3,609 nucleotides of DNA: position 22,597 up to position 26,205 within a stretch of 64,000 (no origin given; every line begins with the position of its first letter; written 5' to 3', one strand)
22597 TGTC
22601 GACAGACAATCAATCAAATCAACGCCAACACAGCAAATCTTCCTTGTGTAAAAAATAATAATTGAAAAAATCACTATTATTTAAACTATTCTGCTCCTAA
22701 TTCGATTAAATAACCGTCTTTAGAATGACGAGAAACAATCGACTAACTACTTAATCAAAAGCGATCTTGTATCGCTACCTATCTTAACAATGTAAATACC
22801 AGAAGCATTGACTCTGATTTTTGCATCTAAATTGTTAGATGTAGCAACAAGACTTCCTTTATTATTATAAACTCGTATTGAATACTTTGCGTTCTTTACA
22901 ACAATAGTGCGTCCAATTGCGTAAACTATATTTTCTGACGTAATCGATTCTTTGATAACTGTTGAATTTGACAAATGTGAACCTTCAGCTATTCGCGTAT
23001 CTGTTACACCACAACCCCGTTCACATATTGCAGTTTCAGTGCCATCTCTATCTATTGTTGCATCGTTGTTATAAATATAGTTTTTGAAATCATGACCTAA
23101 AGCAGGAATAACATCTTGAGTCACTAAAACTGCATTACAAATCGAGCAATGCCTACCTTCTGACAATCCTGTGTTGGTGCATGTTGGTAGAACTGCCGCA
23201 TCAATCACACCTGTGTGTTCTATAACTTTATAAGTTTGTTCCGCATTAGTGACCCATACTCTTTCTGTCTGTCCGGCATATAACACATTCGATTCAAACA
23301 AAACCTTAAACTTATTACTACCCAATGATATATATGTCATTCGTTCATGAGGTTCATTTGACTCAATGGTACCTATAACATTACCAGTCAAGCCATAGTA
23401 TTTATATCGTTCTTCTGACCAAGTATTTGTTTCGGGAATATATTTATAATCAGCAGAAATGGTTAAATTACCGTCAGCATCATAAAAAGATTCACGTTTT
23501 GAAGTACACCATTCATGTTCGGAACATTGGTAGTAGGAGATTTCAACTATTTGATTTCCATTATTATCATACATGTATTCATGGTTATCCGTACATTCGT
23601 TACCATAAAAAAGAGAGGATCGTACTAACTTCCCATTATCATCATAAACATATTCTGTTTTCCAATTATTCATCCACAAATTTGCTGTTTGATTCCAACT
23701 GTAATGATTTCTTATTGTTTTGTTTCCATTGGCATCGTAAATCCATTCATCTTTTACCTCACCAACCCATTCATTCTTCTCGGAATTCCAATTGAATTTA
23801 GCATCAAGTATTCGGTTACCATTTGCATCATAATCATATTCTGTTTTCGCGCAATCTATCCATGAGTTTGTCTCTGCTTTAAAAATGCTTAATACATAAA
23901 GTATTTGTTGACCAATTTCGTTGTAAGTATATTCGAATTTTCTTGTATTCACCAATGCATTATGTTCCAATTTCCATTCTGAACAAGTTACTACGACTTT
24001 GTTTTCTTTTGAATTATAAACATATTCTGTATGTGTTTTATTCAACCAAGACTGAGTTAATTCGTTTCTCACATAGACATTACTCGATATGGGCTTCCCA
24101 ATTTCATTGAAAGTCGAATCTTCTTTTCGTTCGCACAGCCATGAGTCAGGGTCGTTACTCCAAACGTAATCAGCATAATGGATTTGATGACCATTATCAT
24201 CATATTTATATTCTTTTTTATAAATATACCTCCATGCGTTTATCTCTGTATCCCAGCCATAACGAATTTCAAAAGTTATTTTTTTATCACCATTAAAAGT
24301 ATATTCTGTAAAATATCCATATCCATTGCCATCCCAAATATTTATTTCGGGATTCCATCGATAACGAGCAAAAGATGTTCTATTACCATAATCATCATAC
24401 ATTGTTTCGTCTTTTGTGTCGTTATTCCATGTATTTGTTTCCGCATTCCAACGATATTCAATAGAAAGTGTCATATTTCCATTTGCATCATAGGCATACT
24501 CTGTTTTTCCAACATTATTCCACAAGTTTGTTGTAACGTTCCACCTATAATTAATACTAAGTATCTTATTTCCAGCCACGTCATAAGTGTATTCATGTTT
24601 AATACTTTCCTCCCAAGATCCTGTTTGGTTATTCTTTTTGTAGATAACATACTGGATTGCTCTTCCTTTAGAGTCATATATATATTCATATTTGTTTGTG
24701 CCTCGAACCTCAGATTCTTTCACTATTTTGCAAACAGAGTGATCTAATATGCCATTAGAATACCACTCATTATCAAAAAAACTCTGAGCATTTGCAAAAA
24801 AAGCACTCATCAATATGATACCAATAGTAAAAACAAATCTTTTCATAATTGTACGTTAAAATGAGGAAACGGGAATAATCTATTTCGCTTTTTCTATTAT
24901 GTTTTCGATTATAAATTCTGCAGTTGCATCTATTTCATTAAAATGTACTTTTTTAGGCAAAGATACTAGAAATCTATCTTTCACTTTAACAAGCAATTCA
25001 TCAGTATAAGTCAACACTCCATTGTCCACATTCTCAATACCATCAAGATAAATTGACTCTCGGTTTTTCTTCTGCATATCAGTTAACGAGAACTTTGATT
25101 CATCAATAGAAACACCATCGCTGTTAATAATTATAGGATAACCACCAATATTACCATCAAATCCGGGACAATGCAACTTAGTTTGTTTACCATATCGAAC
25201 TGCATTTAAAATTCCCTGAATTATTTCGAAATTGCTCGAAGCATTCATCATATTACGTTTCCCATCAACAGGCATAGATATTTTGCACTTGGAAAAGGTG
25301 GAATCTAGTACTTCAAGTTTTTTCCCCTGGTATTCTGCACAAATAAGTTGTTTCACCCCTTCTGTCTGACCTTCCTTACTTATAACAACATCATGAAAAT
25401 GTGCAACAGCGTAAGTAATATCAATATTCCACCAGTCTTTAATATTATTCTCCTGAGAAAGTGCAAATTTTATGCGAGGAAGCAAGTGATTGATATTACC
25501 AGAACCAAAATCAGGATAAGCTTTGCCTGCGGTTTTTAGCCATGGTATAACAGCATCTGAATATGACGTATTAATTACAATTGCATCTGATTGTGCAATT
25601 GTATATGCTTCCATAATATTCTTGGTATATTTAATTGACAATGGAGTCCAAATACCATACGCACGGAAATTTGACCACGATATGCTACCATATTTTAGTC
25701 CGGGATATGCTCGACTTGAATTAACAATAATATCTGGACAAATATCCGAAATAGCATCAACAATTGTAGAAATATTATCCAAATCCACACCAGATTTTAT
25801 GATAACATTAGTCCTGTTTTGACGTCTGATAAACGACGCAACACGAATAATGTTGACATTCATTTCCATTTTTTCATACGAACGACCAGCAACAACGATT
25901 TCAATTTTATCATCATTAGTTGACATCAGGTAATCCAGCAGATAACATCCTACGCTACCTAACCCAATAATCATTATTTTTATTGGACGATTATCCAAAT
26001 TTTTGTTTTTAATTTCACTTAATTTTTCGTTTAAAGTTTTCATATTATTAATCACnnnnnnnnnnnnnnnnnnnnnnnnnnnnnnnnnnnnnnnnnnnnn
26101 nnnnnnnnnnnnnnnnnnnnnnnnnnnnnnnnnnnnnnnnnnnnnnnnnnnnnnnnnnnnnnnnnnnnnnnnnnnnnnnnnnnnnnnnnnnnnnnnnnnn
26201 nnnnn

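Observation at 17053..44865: UpxY-led 26-gene surface-polymer operon with three LicD transferases and no recognisable Leloir glycosyltransferase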

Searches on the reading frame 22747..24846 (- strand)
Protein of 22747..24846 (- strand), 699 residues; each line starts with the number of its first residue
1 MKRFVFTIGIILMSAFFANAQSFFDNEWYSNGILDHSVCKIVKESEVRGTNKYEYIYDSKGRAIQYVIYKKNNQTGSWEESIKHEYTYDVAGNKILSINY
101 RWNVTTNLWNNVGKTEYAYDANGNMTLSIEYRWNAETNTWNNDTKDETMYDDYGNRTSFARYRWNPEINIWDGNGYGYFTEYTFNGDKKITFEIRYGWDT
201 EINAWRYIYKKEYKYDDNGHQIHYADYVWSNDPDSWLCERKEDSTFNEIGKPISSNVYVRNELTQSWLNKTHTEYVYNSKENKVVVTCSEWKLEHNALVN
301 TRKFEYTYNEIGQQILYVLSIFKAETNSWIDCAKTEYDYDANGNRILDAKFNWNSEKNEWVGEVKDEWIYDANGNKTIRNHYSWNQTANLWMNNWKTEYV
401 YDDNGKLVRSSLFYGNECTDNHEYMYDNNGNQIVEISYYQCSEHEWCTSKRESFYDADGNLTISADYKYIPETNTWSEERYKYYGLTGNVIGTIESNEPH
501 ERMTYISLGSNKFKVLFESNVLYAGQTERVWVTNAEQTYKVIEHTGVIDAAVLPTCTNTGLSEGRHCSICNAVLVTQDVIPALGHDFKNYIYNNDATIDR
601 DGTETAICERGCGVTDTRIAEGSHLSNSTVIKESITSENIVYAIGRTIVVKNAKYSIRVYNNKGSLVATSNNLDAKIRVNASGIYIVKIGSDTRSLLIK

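Call 5: search_protein_families(library=pfam, proteins=[window:22747-24846:-], max_evalue=0.01)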
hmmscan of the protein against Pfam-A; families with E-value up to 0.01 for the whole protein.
window:22747-24846:- (699 aa): 3 families
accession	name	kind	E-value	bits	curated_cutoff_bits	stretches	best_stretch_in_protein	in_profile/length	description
PF12930.12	DUF3836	-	3.4e-19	69.4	25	5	2-105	8-112/127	Family of unknown function (DUF3836)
PF18962.6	Por_Secre_tail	-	0.0023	18.6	27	1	651-695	18-68/75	Secretion system C-terminal sorting domain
PF05593.20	RHS_repeat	-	0.0038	18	22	0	113-126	15-29/38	RHS Repeat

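Call 9: search_protein_families(library=ncbifam, proteins=[window:22747-24846:-], max_evalue=0.01)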
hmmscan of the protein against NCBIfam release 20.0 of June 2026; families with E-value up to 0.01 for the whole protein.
window:22747-24846:- (699 aa): 2 families
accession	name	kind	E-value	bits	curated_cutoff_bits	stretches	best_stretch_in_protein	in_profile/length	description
TIGR04183.1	Por_Secre_tail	domain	0.0014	18.6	23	1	649-695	15-64/72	T9SS type A sorting domain-containing protein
TIGR01643.1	YD_repeat_2x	repeat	0.0031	18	15.8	0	394-409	15-30/42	YD repeat-containing protein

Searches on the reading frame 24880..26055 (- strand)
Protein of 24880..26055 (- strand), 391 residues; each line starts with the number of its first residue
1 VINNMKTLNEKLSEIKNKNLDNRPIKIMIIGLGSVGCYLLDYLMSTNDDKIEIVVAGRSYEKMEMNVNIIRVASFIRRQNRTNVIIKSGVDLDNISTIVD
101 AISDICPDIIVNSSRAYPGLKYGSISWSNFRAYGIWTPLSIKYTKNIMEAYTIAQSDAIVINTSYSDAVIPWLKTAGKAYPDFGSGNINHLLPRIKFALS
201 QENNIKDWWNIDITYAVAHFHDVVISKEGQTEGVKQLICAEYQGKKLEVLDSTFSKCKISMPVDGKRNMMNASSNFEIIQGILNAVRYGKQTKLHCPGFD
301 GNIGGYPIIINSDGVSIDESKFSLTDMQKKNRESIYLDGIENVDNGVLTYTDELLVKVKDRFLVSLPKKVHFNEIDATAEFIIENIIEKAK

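Call 5: search_protein_families(library=pfam, proteins=[window:24880-26055:-], max_evalue=0.01)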
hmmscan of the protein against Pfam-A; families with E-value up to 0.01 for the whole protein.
window:24880-26055:- (391 aa): 1 family
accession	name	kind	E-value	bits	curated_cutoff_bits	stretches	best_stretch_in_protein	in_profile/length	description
PF03435.24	Sacchrp_dh_NADP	-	4.2e-05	24.3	25.1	1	27-114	1-76/129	Saccharopine dehydrogenase NADP binding domain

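Call 9: search_protein_families(library=ncbifam, proteins=[window:24880-26055:-], max_evalue=0.01)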
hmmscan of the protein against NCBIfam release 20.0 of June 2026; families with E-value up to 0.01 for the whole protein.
window:24880-26055:- (391 aa): 3 families
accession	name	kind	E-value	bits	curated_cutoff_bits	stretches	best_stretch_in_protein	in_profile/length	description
NF043000.1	carsnrspmd_synth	equivalog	2.4e-05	23.8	800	1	26-114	2-88/405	carboxynorspermidine synthase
TIGR00745.1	apbA_panE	subfamily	0.00058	19.2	141.35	1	26-69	1-44/305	2-dehydropantoate 2-reductase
NF005002.0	PRK06392.1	equivalog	0.0025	16.8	296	1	24-116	3-94/329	homoserine dehydrogenase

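Call 22: search_solved_structures(query=window:24880-26055:-, max_evalue=10)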
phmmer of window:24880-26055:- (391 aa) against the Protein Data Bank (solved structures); distinct sequences matched with E-value up to 10: 4.
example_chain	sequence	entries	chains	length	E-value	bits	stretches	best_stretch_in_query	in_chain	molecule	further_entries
8deb_A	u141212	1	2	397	0.57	12.1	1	26-120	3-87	Carboxyspermidine dehydrogenase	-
3zkk_A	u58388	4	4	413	1.1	11.2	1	207-323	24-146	XOS BINDING PROTEIN | PUTATIVE SUGAR TRANSPORTER SOLUTE-BINDING PROTEIN | SUGAR TRANSPORTER SOLUTE-BINDING PROTEIN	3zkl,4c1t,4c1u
5e1v_B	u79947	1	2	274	1.3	11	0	246-337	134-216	Polyketide synthase PksL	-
9ksn_A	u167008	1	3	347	2.1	10.3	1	11-59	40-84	Meso-diaminopimelate D-dehydrogenase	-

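Call 25: find_homologous_proteins(query=window:24880-26055:-, max_evalue=0.00001)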
Query window:24880-26055:- (391 aa): 2973 proteins with E <= 0.00001 among 4878 candidates; the best 120 are listed.
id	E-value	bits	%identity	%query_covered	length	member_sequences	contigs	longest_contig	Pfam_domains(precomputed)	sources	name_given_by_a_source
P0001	5.1e-255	863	100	99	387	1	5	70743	-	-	-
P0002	1.7e-254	861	100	99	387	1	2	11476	-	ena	-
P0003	2.8e-232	788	92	98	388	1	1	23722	PF03435.25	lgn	-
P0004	7.3e-232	787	91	98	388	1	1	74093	PF03435.25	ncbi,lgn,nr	ncbi:MAG: hypothetical protein PUC50_14815 [Bacteroidales bacterium]|nr:hypothetical protein [Bacter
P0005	1.6e-231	786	91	98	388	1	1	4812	PF03435.25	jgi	-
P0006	4.0e-231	784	91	98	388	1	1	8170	-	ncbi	-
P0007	1.2e-187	641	76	94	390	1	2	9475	PF03435.25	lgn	-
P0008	2.1e-187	641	76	94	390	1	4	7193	PF03435.25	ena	-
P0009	3.7e-187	640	77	94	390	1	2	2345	PF03435.25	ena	-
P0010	8.3e-187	639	75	98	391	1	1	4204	PF03435.25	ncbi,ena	-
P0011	4.4e-186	636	74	99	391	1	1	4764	PF03435.25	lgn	-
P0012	3.5e-185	633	74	99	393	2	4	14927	PF03435.25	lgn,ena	-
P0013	1.9e-184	631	74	98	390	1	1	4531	PF03435.25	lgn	-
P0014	2.5e-184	630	75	98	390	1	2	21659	PF03435.25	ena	-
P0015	3.7e-184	630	73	98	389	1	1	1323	PF03435.25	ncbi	-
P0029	1.0e-180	619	73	98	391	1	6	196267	PF03435.25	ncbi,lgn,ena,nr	ncbi:MAG: saccharopine dehydrogenase NADP-binding domain-containing protein [Treponema sp.]|nr:sacch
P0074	1.2e-159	549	66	98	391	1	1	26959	-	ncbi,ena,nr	ncbi:MAG: hypothetical protein J5673_02425 [Candidatus Methanomethylophilaceae archaeon]|nr:hypothet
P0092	7.5e-159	547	65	99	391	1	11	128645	-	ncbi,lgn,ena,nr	ncbi:MAG: hypothetical protein HUJ70_05530 [Pseudobutyrivibrio sp.]|nr:hypothetical protein [Pseudob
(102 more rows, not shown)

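Call 38: predict_structure(alignment_id=A1)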
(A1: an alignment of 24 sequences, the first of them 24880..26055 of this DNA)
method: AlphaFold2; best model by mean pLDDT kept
length: 391 residues; sequences in the alignment: 24
mean_pLDDT: 86.3   pTM: 0.90
mean pLDDT of the five models: 86.3, 85.9, 85.9, 85.9, 84.7
residues with pLDDT >= 90: 235; 70-90: 106; 50-70: 31; < 50: 19
segments of 3 or more residues with pLDDT < 50: 122-126, 221-231
pLDDT, mean of each block of 10 residues (from residue 1): 74 91 92 90 94 94 94 93 94 94 97 68 50 78 93 96 79 93 85 91 95 80 43 74 94 79 73 93 96 91 91 95 93 79 92 90 92 92 85 69
secondary structure, 60 per line:
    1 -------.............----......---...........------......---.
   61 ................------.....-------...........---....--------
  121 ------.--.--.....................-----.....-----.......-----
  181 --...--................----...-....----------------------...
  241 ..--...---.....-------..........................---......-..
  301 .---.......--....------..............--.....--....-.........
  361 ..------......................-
elements in order: H8-20 E25-30 H34-44 E51-56 H60-76 E83-87 H95-105 E109-112 H133-153 E159-163 H169-175 E183-185 H188-203 E212-215 E238-242 E245-247 H251-255 H263-288 E292-297 E305-311 E314-317 H324-337 E340-344 E347-350 H352-362 E369-371 H372-390

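Call 44: fold_search(model_id=the predicted structure, library=pdb)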
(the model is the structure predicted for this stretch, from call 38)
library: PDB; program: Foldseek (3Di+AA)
matches with E <= 10: 1777; with E <= 0.001: 331
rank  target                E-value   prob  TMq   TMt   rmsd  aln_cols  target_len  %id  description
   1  2a92_B                1.3e-08  1.00  0.51  0.61   7.1       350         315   15  Crystal structure of lactate dehydrogenase from Plasmodium vivax: complex with NADH (released 2006-01-10)
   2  8ab3_B                1.4e-08  1.00  0.51  0.60   6.4       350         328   17  Crystal Structure of the Lactate Dehydrogenase of Cyanobacterium Aponinum in complex with oxamate, NADH and FBP. (released 2022-07-27)
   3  1oc4_A                2.0e-08  1.00  0.49  0.59   6.9       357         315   15  Lactate dehydrogenase from Plasmodium berghei (released 2003-09-18)
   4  8ab3_A                2.5e-08  1.00  0.54  0.63   5.7       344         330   17  Crystal Structure of the Lactate Dehydrogenase of Cyanobacterium Aponinum in complex with oxamate, NADH and FBP. (released 2022-07-27)
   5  9sd3_A                2.6e-08  1.00  0.52  0.63   5.2       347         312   14  Crystal structure of Methanocaldococcus infernus Malate dehydrogenase (released 2025-11-26)
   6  1guz_B                2.7e-08  1.00  0.48  0.61   6.3       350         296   16  Structural Basis for Thermophilic Protein Stability: Structures of Thermophilic and Mesophilic Malate Dehydrogenases (released 2002-02-21)
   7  4plh_B                3.4e-08  1.00  0.52  0.63   5.8       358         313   15  Crystal structure of ancestral apicomplexan malate dehydrogenase with oxamate. (released 2014-07-02)
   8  2x8l                  3.4e-08  1.00  0.51  0.62   5.8       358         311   13  Plasmodium falciparum lactate dehydrogenase apo structure (released 2010-03-23)
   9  4plc_A                3.6e-08  1.00  0.55  0.65   5.3       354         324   15  Crystal structure of ancestral apicomplexan lactate dehydrogenase with malate. (released 2014-07-02)
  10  1t24                  3.6e-08  1.00  0.52  0.63   5.7       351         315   14  Plasmodium falciparum lactate dehydrogenase complexed with NAD+ and 4-hydroxy-1,2,5-oxadiazole-3-carboxylic acid (released 2004-05-11)
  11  2a92_A                3.6e-08  1.00  0.51  0.61   7.1       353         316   15  Crystal structure of lactate dehydrogenase from Plasmodium vivax: complex with NADH (released 2006-01-10)
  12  1ldg                  3.8e-08  1.00  0.50  0.60   6.0       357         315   14  PLASMODIUM FALCIPARUM L-LACTATE DEHYDROGENASE COMPLEXED WITH NADH AND OXAMATE (released 1997-09-17)
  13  6bal_B                4.0e-08  1.00  0.49  0.60   5.8       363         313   14  2.1 Angstrom Resolution Crystal Structure of Malate Dehydrogenase from Haemophilus influenzae in Complex with L-Malate (released 2017-10-25)
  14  5hs4                  4.2e-08  1.00  0.49  0.62   6.9       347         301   14  Plasmdoium Vivax Lactate dehydrogenase (released 2016-10-19)
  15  4b7u_D                4.2e-08  1.00  0.49  0.60   7.2       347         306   14  PLASMODIUM FALCIPARUM L-LACTATE DEHYDROGENASE COMPLEXED WITH BICINE (released 2012-10-10)
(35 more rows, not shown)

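Call 77: find_encoding_contigs(protein=P0029, flank=8000, max_places=1)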
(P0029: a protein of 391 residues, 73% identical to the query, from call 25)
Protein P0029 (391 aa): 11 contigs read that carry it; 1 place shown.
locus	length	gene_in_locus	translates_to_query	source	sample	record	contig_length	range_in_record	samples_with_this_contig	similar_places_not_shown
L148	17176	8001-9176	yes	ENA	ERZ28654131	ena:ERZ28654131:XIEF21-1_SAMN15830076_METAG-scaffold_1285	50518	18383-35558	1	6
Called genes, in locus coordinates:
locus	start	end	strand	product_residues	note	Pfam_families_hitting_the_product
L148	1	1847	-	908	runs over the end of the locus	PF02096:60KD_IMP, PF00884:Sulfatase (weak)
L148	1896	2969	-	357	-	PF13439:Glyco_transf_4 (faint), PF00534:Glycos_transf_1, PF13692:Glyco_trans_1_4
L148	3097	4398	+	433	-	PF01467:CTP_transf_like, PF13714:PEP_mutase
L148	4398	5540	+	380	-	PF02776:TPP_enzyme_N, PF02775:TPP_enzyme_C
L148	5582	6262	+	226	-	PF00149:Metallophos, PF12850:Metallophos_2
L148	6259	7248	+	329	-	PF00106:adh_short (weak), PF01073:3Beta_HSD, PF01370:Epimerase, PF02719:Polysacc_synt_2 (weak), PF07993:NAD_binding_4 (weak), PF16363:GDP_Man_Dehyd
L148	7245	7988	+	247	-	PF20202:DUF6564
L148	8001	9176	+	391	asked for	PF03435:Sacchrp_dh_NADP (weak)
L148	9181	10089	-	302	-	PF00535:Glycos_transf_2, PF13641:Glyco_tranf_2_3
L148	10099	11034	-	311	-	PF00535:Glycos_transf_2, PF10111:Glyco_tranf_2_2, PF13641:Glyco_tranf_2_3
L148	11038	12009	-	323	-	PF00535:Glycos_transf_2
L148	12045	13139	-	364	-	PF04577:Glyco_transf_61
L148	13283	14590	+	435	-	PF04464:Glyphos_transf (weak)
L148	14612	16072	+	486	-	PF01943:Polysacc_synt, PF13440:Polysacc_synt_3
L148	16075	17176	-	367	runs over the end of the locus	PF01041:DegT_DnrJ_EryC1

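Call 78: find_encoding_contigs(protein=P0074, flank=8000, max_places=1)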
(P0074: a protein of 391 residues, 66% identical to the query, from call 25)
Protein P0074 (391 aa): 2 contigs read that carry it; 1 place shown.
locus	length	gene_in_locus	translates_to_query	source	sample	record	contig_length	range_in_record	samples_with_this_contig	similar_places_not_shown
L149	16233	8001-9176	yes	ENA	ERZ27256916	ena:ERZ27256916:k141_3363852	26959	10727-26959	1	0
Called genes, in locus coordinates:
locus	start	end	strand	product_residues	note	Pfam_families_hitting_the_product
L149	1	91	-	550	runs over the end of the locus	-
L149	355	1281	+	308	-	PF01063:Aminotran_4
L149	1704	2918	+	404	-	PF12323:HTH_OrfB_IS605, PF01385:OrfB_IS605, PF07282:Cas12f1-like_TNB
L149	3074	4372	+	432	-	PF01467:CTP_transf_like, PF13714:PEP_mutase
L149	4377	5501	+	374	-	PF02776:TPP_enzyme_N, PF02775:TPP_enzyme_C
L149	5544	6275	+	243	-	PF00149:Metallophos, PF12850:Metallophos_2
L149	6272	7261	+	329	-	PF01073:3Beta_HSD, PF01370:Epimerase, PF02719:Polysacc_synt_2 (weak), PF16363:GDP_Man_Dehyd, PF07993:NAD_binding_4 (weak)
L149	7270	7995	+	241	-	PF20202:DUF6564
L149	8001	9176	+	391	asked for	-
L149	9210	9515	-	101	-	-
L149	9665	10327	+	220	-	PF13580:SIS_2, PF01380:SIS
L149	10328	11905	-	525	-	-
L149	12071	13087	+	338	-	-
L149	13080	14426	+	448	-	-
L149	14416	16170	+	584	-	PF04991:LicD, PF00535:Glycos_transf_2, PF10111:Glyco_tranf_2_2, PF13641:Glyco_tranf_2_3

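Call 79: find_encoding_contigs(protein=P0092, flank=8000, max_places=1)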
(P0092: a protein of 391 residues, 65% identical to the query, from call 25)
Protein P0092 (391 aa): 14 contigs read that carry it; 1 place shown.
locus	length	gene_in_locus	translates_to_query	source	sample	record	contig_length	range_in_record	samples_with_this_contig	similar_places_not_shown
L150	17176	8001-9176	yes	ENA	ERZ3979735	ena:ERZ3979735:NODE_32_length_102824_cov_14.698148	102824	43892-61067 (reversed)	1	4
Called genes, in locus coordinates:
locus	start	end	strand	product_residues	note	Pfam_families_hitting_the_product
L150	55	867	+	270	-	PF00669:Flagellin_N, PF00700:Flagellin_C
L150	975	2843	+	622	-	PF00535:Glycos_transf_2, PF10111:Glyco_tranf_2_2 (weak)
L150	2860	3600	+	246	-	PF13489:Methyltransf_23, PF13847:Methyltransf_31 (weak), PF08241:Methyltransf_11 (weak), PF08242:Methyltransf_12 (weak), PF13649:Methyltransf_25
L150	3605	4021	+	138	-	PF01467:CTP_transf_like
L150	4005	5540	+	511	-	PF04991:LicD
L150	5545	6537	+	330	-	PF01073:3Beta_HSD, PF01370:Epimerase, PF02719:Polysacc_synt_2 (faint), PF16363:GDP_Man_Dehyd, PF07993:NAD_binding_4 (weak)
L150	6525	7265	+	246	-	PF20202:DUF6564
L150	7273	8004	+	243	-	PF00149:Metallophos, PF12850:Metallophos_2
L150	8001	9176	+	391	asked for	-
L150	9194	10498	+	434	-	PF01467:CTP_transf_like, PF13714:PEP_mutase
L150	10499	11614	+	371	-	PF02776:TPP_enzyme_N, PF02775:TPP_enzyme_C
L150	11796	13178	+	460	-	PF01637:ATPase_2, PF13173:AAA_14, PF03008:DUF234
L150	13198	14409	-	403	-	-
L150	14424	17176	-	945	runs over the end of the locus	PF13641:Glyco_tranf_2_3 (weak), PF00535:Glycos_transf_2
